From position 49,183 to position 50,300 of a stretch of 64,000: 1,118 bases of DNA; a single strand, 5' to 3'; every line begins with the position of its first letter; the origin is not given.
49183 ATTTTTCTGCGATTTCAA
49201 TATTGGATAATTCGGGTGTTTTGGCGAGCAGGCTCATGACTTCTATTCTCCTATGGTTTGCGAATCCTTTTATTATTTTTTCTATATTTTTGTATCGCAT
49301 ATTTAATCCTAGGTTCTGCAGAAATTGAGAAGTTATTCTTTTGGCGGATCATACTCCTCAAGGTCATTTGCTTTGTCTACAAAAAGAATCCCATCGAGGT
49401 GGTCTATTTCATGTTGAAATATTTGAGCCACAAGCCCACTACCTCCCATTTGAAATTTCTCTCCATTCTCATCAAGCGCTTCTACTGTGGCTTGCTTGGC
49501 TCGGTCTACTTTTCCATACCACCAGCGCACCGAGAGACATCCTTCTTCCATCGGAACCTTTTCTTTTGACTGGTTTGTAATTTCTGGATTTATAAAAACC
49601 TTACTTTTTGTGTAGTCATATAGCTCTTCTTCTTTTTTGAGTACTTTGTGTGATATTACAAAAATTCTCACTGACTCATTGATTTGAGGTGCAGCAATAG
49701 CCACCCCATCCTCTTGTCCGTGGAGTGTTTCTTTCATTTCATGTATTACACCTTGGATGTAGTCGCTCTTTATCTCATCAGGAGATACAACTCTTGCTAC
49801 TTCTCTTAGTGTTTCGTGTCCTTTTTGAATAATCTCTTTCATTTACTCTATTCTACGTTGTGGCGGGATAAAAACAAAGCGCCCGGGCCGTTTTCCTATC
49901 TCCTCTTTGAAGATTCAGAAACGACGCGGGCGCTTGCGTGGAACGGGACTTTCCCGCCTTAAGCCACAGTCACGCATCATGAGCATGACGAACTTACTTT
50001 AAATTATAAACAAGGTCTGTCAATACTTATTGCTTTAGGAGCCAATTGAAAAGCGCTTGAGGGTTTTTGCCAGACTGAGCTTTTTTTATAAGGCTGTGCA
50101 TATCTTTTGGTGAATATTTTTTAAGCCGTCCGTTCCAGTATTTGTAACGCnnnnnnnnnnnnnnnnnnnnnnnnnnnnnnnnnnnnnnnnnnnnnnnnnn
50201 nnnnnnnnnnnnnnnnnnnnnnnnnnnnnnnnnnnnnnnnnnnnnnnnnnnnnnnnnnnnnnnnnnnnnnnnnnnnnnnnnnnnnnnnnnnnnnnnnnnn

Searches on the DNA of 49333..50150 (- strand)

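Call 4: search_rna_families(source=window, start=49700, end=50150, threshold=evalue, max_evalue=10, show_alignments=5)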
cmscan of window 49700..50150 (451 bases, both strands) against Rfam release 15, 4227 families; matches with E-value up to 10: 3.
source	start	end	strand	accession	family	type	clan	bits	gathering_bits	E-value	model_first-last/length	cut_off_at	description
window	49870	49937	-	RF02847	Ref64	Gene; sRNA;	-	20.2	44.3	0.27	1-69/69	no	Enterococcus sRNA 64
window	49859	49952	-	RF03763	mir-2568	Gene; miRNA;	-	14.9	90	4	1-88/88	no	mir-2568 microRNA precursor family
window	50089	50150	+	RF00457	IRES_mnt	Cis-reg; IRES;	-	8.7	100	9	1-70/203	3'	Mnt IRES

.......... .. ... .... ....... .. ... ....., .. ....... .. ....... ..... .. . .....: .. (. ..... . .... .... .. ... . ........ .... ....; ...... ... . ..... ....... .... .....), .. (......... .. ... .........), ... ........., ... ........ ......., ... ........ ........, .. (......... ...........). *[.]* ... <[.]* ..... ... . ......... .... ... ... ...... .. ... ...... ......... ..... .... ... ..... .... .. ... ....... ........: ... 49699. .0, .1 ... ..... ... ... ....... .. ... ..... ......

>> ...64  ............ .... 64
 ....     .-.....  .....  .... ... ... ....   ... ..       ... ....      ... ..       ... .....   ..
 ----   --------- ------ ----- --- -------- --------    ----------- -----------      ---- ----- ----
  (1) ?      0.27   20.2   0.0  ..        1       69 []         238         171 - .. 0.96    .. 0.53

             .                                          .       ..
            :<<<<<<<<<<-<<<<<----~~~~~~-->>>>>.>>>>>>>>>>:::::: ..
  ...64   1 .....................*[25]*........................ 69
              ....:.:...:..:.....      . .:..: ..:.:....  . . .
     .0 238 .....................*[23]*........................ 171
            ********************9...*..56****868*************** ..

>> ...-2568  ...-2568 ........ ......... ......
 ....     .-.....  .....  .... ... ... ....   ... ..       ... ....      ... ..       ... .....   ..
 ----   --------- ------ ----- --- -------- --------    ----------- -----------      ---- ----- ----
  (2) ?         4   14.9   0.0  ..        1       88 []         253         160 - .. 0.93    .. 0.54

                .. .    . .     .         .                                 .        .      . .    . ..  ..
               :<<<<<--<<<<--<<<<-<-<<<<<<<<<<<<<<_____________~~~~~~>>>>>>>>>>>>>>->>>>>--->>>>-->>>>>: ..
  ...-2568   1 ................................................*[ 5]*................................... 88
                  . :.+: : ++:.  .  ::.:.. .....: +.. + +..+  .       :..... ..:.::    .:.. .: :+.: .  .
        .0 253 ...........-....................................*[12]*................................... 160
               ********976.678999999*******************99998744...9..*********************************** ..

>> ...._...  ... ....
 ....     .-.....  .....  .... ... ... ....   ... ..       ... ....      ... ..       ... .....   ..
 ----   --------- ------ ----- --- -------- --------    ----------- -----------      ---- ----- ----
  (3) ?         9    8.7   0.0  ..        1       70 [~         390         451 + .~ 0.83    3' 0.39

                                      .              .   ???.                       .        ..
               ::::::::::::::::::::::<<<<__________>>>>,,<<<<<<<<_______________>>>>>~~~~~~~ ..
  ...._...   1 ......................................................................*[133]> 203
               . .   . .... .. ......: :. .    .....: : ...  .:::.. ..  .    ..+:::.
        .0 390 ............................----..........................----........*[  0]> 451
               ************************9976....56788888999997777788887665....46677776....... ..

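Call 17: search_rna_families(sources=[L081, L082, L083, L151, L084, L001, L002, L003, L004, L005, L006, L007, L008, L009, L014, L021, L032, L036, L085, L096], threshold=gathering)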
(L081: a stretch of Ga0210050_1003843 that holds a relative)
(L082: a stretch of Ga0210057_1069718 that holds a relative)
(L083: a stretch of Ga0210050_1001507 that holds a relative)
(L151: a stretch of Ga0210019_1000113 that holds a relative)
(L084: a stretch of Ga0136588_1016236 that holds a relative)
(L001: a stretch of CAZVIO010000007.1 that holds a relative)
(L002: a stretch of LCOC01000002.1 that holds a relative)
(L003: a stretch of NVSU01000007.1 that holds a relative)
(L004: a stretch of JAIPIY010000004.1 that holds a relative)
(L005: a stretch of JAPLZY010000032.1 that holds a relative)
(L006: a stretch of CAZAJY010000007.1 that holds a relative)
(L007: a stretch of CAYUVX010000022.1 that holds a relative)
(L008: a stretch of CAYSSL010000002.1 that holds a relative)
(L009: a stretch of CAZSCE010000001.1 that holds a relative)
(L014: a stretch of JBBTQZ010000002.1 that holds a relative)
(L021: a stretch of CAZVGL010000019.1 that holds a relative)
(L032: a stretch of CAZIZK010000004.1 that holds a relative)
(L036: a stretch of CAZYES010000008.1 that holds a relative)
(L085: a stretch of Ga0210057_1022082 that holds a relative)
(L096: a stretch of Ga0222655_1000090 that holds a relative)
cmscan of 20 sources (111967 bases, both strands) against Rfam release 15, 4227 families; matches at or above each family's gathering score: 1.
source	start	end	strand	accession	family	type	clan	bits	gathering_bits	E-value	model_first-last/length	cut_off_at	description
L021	6089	6160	+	RF00005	tRNA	Gene; tRNA;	CL00001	73.2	29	7.4e-14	1-71/71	no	tRNA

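Call 34: search_dna_similar(query=window:49843-50026:-, collection=phages, mode=distant, max_evalue=1)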
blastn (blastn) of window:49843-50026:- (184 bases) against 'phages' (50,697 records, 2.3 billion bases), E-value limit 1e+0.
Records with a match: 5; places in all: 5; records where one place covers at least 80% of the query: 0.
Best place of each record, by identity: 90-95% 5.
By first word of the organism name: Pseudomonas 5.
By host as written in the record: Pseudomonas aeruginosa 2; Pseudomonas aeruginosa PA_GP-1 2; Pseudomonas sp. 1.
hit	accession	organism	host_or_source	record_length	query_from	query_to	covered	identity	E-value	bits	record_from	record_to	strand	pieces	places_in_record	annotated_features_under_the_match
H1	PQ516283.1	Pseudomonas phage vB_PQ1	Pseudomonas sp.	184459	158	184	15%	92.6%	2e-1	41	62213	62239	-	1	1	RNA polymerase beta subunit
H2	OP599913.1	Pseudomonas phage IR-QUMS-PaBa1-GHS-2021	Pseudomonas aeruginosa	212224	158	184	15%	92.6%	2e-1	41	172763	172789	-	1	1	terminase large subunit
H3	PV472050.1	Pseudomonas phage MIZ-Pa99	Pseudomonas aeruginosa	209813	158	184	15%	92.6%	2e-1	41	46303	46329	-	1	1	RNA polymerase beta subunit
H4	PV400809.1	Pseudomonas phage vB_PaeM_GXNNE2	Pseudomonas aeruginosa PA_GP-1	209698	158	184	15%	92.6%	2e-1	41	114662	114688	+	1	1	terminase large subunit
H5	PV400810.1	Pseudomonas phage vB_PaeM_GXNNA8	Pseudomonas aeruginosa PA_GP-1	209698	158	184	15%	92.6%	2e-1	41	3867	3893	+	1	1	terminase large subunit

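Call 35: search_dna_similar(query=window:49843-50026:-, collection=plasmids, mode=distant, max_evalue=1)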
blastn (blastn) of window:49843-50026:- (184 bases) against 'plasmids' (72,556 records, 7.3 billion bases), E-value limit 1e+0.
No match.

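Call 38: build_rna_model(alignment_id=A1, structure=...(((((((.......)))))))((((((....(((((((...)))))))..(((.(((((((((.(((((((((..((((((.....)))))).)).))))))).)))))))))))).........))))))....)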
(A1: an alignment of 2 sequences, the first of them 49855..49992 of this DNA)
Model R1 built from alignment A1 (2 sequences, 138 columns); structure: as given.
model positions 138; base pairs 47; branch points 2; effective number of sequences 0.59; information 0.589 bits per position. Calibrated on 0.2 Mb of random sequence (short: E-values are rough).
structure used (alignment columns):
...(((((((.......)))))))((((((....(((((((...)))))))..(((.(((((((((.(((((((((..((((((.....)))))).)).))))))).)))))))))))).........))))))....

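Call 40: search_with_rna_model(model_id=R1, sources=[window, L001, L002, L003, L004, L005, L006, L007, L008, L009, L010, L011, L012, L013, L014, L015, L016, L017, L018, L019, L020, L021, L022, L023, L024, L025, L026, L027, L028, L029, L030, L031, L032, L033, L034, L035, L036, L037, L038, L039, L040, L041, L042, L043, L044, L045, L046, L047, L048, L049, L050, L051, L052, L053, L054, L055, L056, L057, L058, L059, L060, L061, L062, L063, L064, L065, L066, L067, L068, L069, L070, L071, L072, L073, L074, L075, L076, L077, L078, L079, L080, L081, L082, L083, L084, L085, L086, L087, L088, L089, L090, L091, L092, L093, L094, L095, L096, L097, L098, L099], max_evalue=10)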
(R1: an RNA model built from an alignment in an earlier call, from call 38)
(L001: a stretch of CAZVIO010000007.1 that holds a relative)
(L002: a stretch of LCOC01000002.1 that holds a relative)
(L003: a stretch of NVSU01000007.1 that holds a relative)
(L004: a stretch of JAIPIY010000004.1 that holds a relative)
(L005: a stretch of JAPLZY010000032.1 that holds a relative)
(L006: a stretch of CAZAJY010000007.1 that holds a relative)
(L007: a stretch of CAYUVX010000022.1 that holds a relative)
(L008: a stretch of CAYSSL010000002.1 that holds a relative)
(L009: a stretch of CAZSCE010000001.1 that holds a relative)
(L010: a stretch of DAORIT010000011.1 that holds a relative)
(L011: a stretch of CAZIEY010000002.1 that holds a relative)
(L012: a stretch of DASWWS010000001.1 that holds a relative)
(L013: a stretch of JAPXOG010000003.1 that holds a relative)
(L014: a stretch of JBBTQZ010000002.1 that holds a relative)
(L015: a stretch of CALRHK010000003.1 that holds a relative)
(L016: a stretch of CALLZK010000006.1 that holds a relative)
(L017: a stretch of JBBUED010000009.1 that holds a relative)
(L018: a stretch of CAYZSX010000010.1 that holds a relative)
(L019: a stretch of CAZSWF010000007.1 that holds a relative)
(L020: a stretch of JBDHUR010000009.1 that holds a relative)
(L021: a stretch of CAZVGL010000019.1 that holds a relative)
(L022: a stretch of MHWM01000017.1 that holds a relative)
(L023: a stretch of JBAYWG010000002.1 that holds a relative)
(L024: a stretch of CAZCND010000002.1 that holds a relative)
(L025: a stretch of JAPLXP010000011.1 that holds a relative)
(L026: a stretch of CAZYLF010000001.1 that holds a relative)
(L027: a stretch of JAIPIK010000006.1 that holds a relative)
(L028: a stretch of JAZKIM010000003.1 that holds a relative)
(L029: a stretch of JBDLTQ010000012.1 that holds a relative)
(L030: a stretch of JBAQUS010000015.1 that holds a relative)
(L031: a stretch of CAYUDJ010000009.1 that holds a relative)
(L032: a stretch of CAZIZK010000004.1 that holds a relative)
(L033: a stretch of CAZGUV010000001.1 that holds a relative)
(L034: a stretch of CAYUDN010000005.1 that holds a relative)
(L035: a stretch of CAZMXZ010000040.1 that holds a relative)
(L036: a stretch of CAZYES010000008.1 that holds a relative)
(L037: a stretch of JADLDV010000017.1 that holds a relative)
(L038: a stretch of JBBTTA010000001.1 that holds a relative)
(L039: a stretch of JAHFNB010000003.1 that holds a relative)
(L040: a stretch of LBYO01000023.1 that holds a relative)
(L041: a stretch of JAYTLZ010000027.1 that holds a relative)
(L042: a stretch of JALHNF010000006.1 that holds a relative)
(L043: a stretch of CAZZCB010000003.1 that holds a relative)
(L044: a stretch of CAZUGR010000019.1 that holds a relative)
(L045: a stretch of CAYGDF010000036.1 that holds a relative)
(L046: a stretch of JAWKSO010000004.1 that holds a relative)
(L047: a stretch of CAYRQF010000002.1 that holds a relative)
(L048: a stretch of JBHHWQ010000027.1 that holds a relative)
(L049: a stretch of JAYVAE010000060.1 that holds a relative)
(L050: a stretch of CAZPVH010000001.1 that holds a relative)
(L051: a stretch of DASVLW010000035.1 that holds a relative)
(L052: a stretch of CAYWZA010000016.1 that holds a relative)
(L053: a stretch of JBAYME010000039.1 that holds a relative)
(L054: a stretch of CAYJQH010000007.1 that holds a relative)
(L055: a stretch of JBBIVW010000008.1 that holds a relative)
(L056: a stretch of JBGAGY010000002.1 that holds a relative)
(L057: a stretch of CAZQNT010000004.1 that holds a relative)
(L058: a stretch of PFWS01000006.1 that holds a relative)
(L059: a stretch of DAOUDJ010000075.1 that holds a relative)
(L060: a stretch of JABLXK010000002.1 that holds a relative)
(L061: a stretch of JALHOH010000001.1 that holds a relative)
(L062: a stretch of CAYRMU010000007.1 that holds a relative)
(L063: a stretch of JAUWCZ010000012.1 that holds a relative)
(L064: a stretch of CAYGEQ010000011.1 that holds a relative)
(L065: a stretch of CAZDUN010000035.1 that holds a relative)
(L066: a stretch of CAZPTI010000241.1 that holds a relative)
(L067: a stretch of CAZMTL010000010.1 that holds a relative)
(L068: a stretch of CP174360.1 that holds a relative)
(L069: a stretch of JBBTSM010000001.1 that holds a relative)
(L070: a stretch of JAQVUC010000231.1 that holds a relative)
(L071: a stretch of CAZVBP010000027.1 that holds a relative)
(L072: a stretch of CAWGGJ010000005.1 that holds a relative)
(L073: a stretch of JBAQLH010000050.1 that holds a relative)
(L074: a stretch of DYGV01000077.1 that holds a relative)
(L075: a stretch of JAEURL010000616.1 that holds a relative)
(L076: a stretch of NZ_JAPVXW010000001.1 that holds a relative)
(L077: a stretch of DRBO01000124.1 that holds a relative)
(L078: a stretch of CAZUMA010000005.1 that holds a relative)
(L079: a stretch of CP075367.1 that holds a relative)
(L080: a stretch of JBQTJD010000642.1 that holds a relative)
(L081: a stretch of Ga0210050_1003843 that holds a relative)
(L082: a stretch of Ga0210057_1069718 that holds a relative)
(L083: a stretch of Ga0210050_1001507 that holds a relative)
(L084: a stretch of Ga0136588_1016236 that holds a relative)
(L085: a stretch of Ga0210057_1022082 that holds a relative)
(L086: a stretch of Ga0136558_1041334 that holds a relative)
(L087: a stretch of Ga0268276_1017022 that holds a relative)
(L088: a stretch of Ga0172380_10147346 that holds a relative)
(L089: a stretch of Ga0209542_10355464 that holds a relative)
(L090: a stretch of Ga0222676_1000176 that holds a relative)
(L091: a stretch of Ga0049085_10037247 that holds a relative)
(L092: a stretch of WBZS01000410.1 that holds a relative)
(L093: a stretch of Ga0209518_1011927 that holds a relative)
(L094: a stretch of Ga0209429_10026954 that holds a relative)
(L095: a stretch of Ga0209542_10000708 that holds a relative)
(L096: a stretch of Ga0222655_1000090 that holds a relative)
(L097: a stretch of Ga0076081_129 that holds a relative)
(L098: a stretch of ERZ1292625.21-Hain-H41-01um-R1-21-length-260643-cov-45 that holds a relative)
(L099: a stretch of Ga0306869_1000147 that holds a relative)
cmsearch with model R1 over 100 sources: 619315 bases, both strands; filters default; matches with E-value up to 10: 3.
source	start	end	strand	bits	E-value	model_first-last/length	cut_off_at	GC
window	49855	49992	-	171.2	3.4e-41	1-138/138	no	0.54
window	49875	49936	+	28.1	0.00034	56-117/138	no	0.56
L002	2683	2720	-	10.9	9.9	1-138/138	no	0.42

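Call 41: search_with_rna_model(model_id=R1, sources=[L100, L101, L102, L103, L104, L105, L106, L107, L108, L109, L110, L111, L112, L113, L114, L115, L116, L117, L118, L119, L120, L121, L122, L123, L124, L125, L126, L127, L128, L129, L130, L131, L132, L133, L134, L135, L136, L137, L138, L139, L140, L141, L142, L143, L144, L145, L146, L147, L148, L149, L150, L151, L152, L153, L154, L155, L156, L157, L158, L159, L160, L161, L162, L163, L164, L165], max_evalue=10)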
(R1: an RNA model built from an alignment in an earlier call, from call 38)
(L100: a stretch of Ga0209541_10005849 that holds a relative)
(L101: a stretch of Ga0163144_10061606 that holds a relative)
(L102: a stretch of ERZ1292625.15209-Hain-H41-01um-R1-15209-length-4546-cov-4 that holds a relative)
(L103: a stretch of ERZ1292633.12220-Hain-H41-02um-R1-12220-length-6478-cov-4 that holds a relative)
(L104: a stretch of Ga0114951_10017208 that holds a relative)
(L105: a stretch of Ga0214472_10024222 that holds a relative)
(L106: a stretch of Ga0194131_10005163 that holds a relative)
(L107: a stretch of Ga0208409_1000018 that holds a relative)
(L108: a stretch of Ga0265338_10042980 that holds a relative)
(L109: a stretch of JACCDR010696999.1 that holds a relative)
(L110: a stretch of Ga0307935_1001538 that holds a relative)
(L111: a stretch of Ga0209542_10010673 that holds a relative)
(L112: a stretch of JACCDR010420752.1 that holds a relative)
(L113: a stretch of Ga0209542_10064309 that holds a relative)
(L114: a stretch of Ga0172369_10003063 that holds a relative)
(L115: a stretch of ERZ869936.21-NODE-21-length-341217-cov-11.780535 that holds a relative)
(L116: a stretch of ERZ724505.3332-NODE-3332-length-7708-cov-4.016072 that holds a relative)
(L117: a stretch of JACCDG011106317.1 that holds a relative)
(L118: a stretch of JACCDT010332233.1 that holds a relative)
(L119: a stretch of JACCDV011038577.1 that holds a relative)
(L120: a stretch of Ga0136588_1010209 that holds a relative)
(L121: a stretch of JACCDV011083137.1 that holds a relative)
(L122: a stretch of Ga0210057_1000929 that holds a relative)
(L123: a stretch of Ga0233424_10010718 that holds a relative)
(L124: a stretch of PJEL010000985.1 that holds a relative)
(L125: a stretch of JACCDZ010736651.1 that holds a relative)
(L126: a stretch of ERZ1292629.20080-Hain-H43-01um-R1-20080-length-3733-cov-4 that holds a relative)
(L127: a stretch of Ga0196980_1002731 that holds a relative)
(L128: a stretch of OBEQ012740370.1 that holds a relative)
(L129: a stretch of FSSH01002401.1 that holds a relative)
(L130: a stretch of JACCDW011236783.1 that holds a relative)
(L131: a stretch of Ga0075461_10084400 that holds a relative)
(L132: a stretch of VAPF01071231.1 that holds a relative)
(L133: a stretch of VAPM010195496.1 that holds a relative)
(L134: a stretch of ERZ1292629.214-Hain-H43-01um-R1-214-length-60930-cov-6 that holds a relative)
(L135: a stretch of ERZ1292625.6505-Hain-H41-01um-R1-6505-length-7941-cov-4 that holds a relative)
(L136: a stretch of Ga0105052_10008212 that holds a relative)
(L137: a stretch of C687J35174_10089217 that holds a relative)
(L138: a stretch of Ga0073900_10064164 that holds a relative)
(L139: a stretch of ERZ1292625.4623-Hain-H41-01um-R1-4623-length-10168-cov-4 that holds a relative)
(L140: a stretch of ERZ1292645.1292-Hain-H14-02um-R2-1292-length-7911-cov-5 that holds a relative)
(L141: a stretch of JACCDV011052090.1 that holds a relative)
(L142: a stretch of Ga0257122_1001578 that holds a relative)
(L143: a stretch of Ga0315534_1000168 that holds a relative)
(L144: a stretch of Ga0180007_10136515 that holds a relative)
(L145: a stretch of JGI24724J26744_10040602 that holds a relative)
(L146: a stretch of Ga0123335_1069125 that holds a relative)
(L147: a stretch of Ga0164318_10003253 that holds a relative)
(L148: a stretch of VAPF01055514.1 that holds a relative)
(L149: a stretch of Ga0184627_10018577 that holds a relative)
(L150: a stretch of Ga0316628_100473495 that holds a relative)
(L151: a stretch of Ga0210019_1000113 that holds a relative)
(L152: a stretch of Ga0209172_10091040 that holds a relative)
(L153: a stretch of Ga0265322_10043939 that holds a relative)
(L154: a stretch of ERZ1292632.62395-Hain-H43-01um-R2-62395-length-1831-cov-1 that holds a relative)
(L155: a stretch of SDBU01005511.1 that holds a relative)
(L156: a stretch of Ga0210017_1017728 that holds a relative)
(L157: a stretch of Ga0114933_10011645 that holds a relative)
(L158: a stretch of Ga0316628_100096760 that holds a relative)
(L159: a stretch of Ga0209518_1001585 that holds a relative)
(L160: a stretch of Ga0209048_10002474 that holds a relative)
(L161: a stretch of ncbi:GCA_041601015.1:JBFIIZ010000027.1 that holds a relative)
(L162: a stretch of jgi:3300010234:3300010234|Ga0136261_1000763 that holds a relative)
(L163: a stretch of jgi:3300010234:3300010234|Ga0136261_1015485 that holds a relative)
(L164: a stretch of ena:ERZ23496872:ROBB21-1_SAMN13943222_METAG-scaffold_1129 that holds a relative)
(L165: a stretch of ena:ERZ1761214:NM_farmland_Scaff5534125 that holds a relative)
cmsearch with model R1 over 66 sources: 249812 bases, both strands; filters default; matches with E-value up to 10: 1.
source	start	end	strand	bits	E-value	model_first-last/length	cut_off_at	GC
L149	1940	2089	-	13.7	0.74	1-138/138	no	0.63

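Call 49: search_rna_families(source=L085, start=480, end=860, threshold=evalue, max_evalue=5, show_alignments=2)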
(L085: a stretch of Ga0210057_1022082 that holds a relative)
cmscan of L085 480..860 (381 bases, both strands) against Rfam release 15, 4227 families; matches with E-value up to 5: 0.
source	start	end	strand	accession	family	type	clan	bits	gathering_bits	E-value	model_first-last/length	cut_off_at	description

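Call 50: search_rna_families(source=L082, start=850, end=1100, threshold=evalue, max_evalue=5, show_alignments=2)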
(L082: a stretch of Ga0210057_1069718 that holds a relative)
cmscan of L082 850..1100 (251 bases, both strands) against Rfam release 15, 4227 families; matches with E-value up to 5: 0.
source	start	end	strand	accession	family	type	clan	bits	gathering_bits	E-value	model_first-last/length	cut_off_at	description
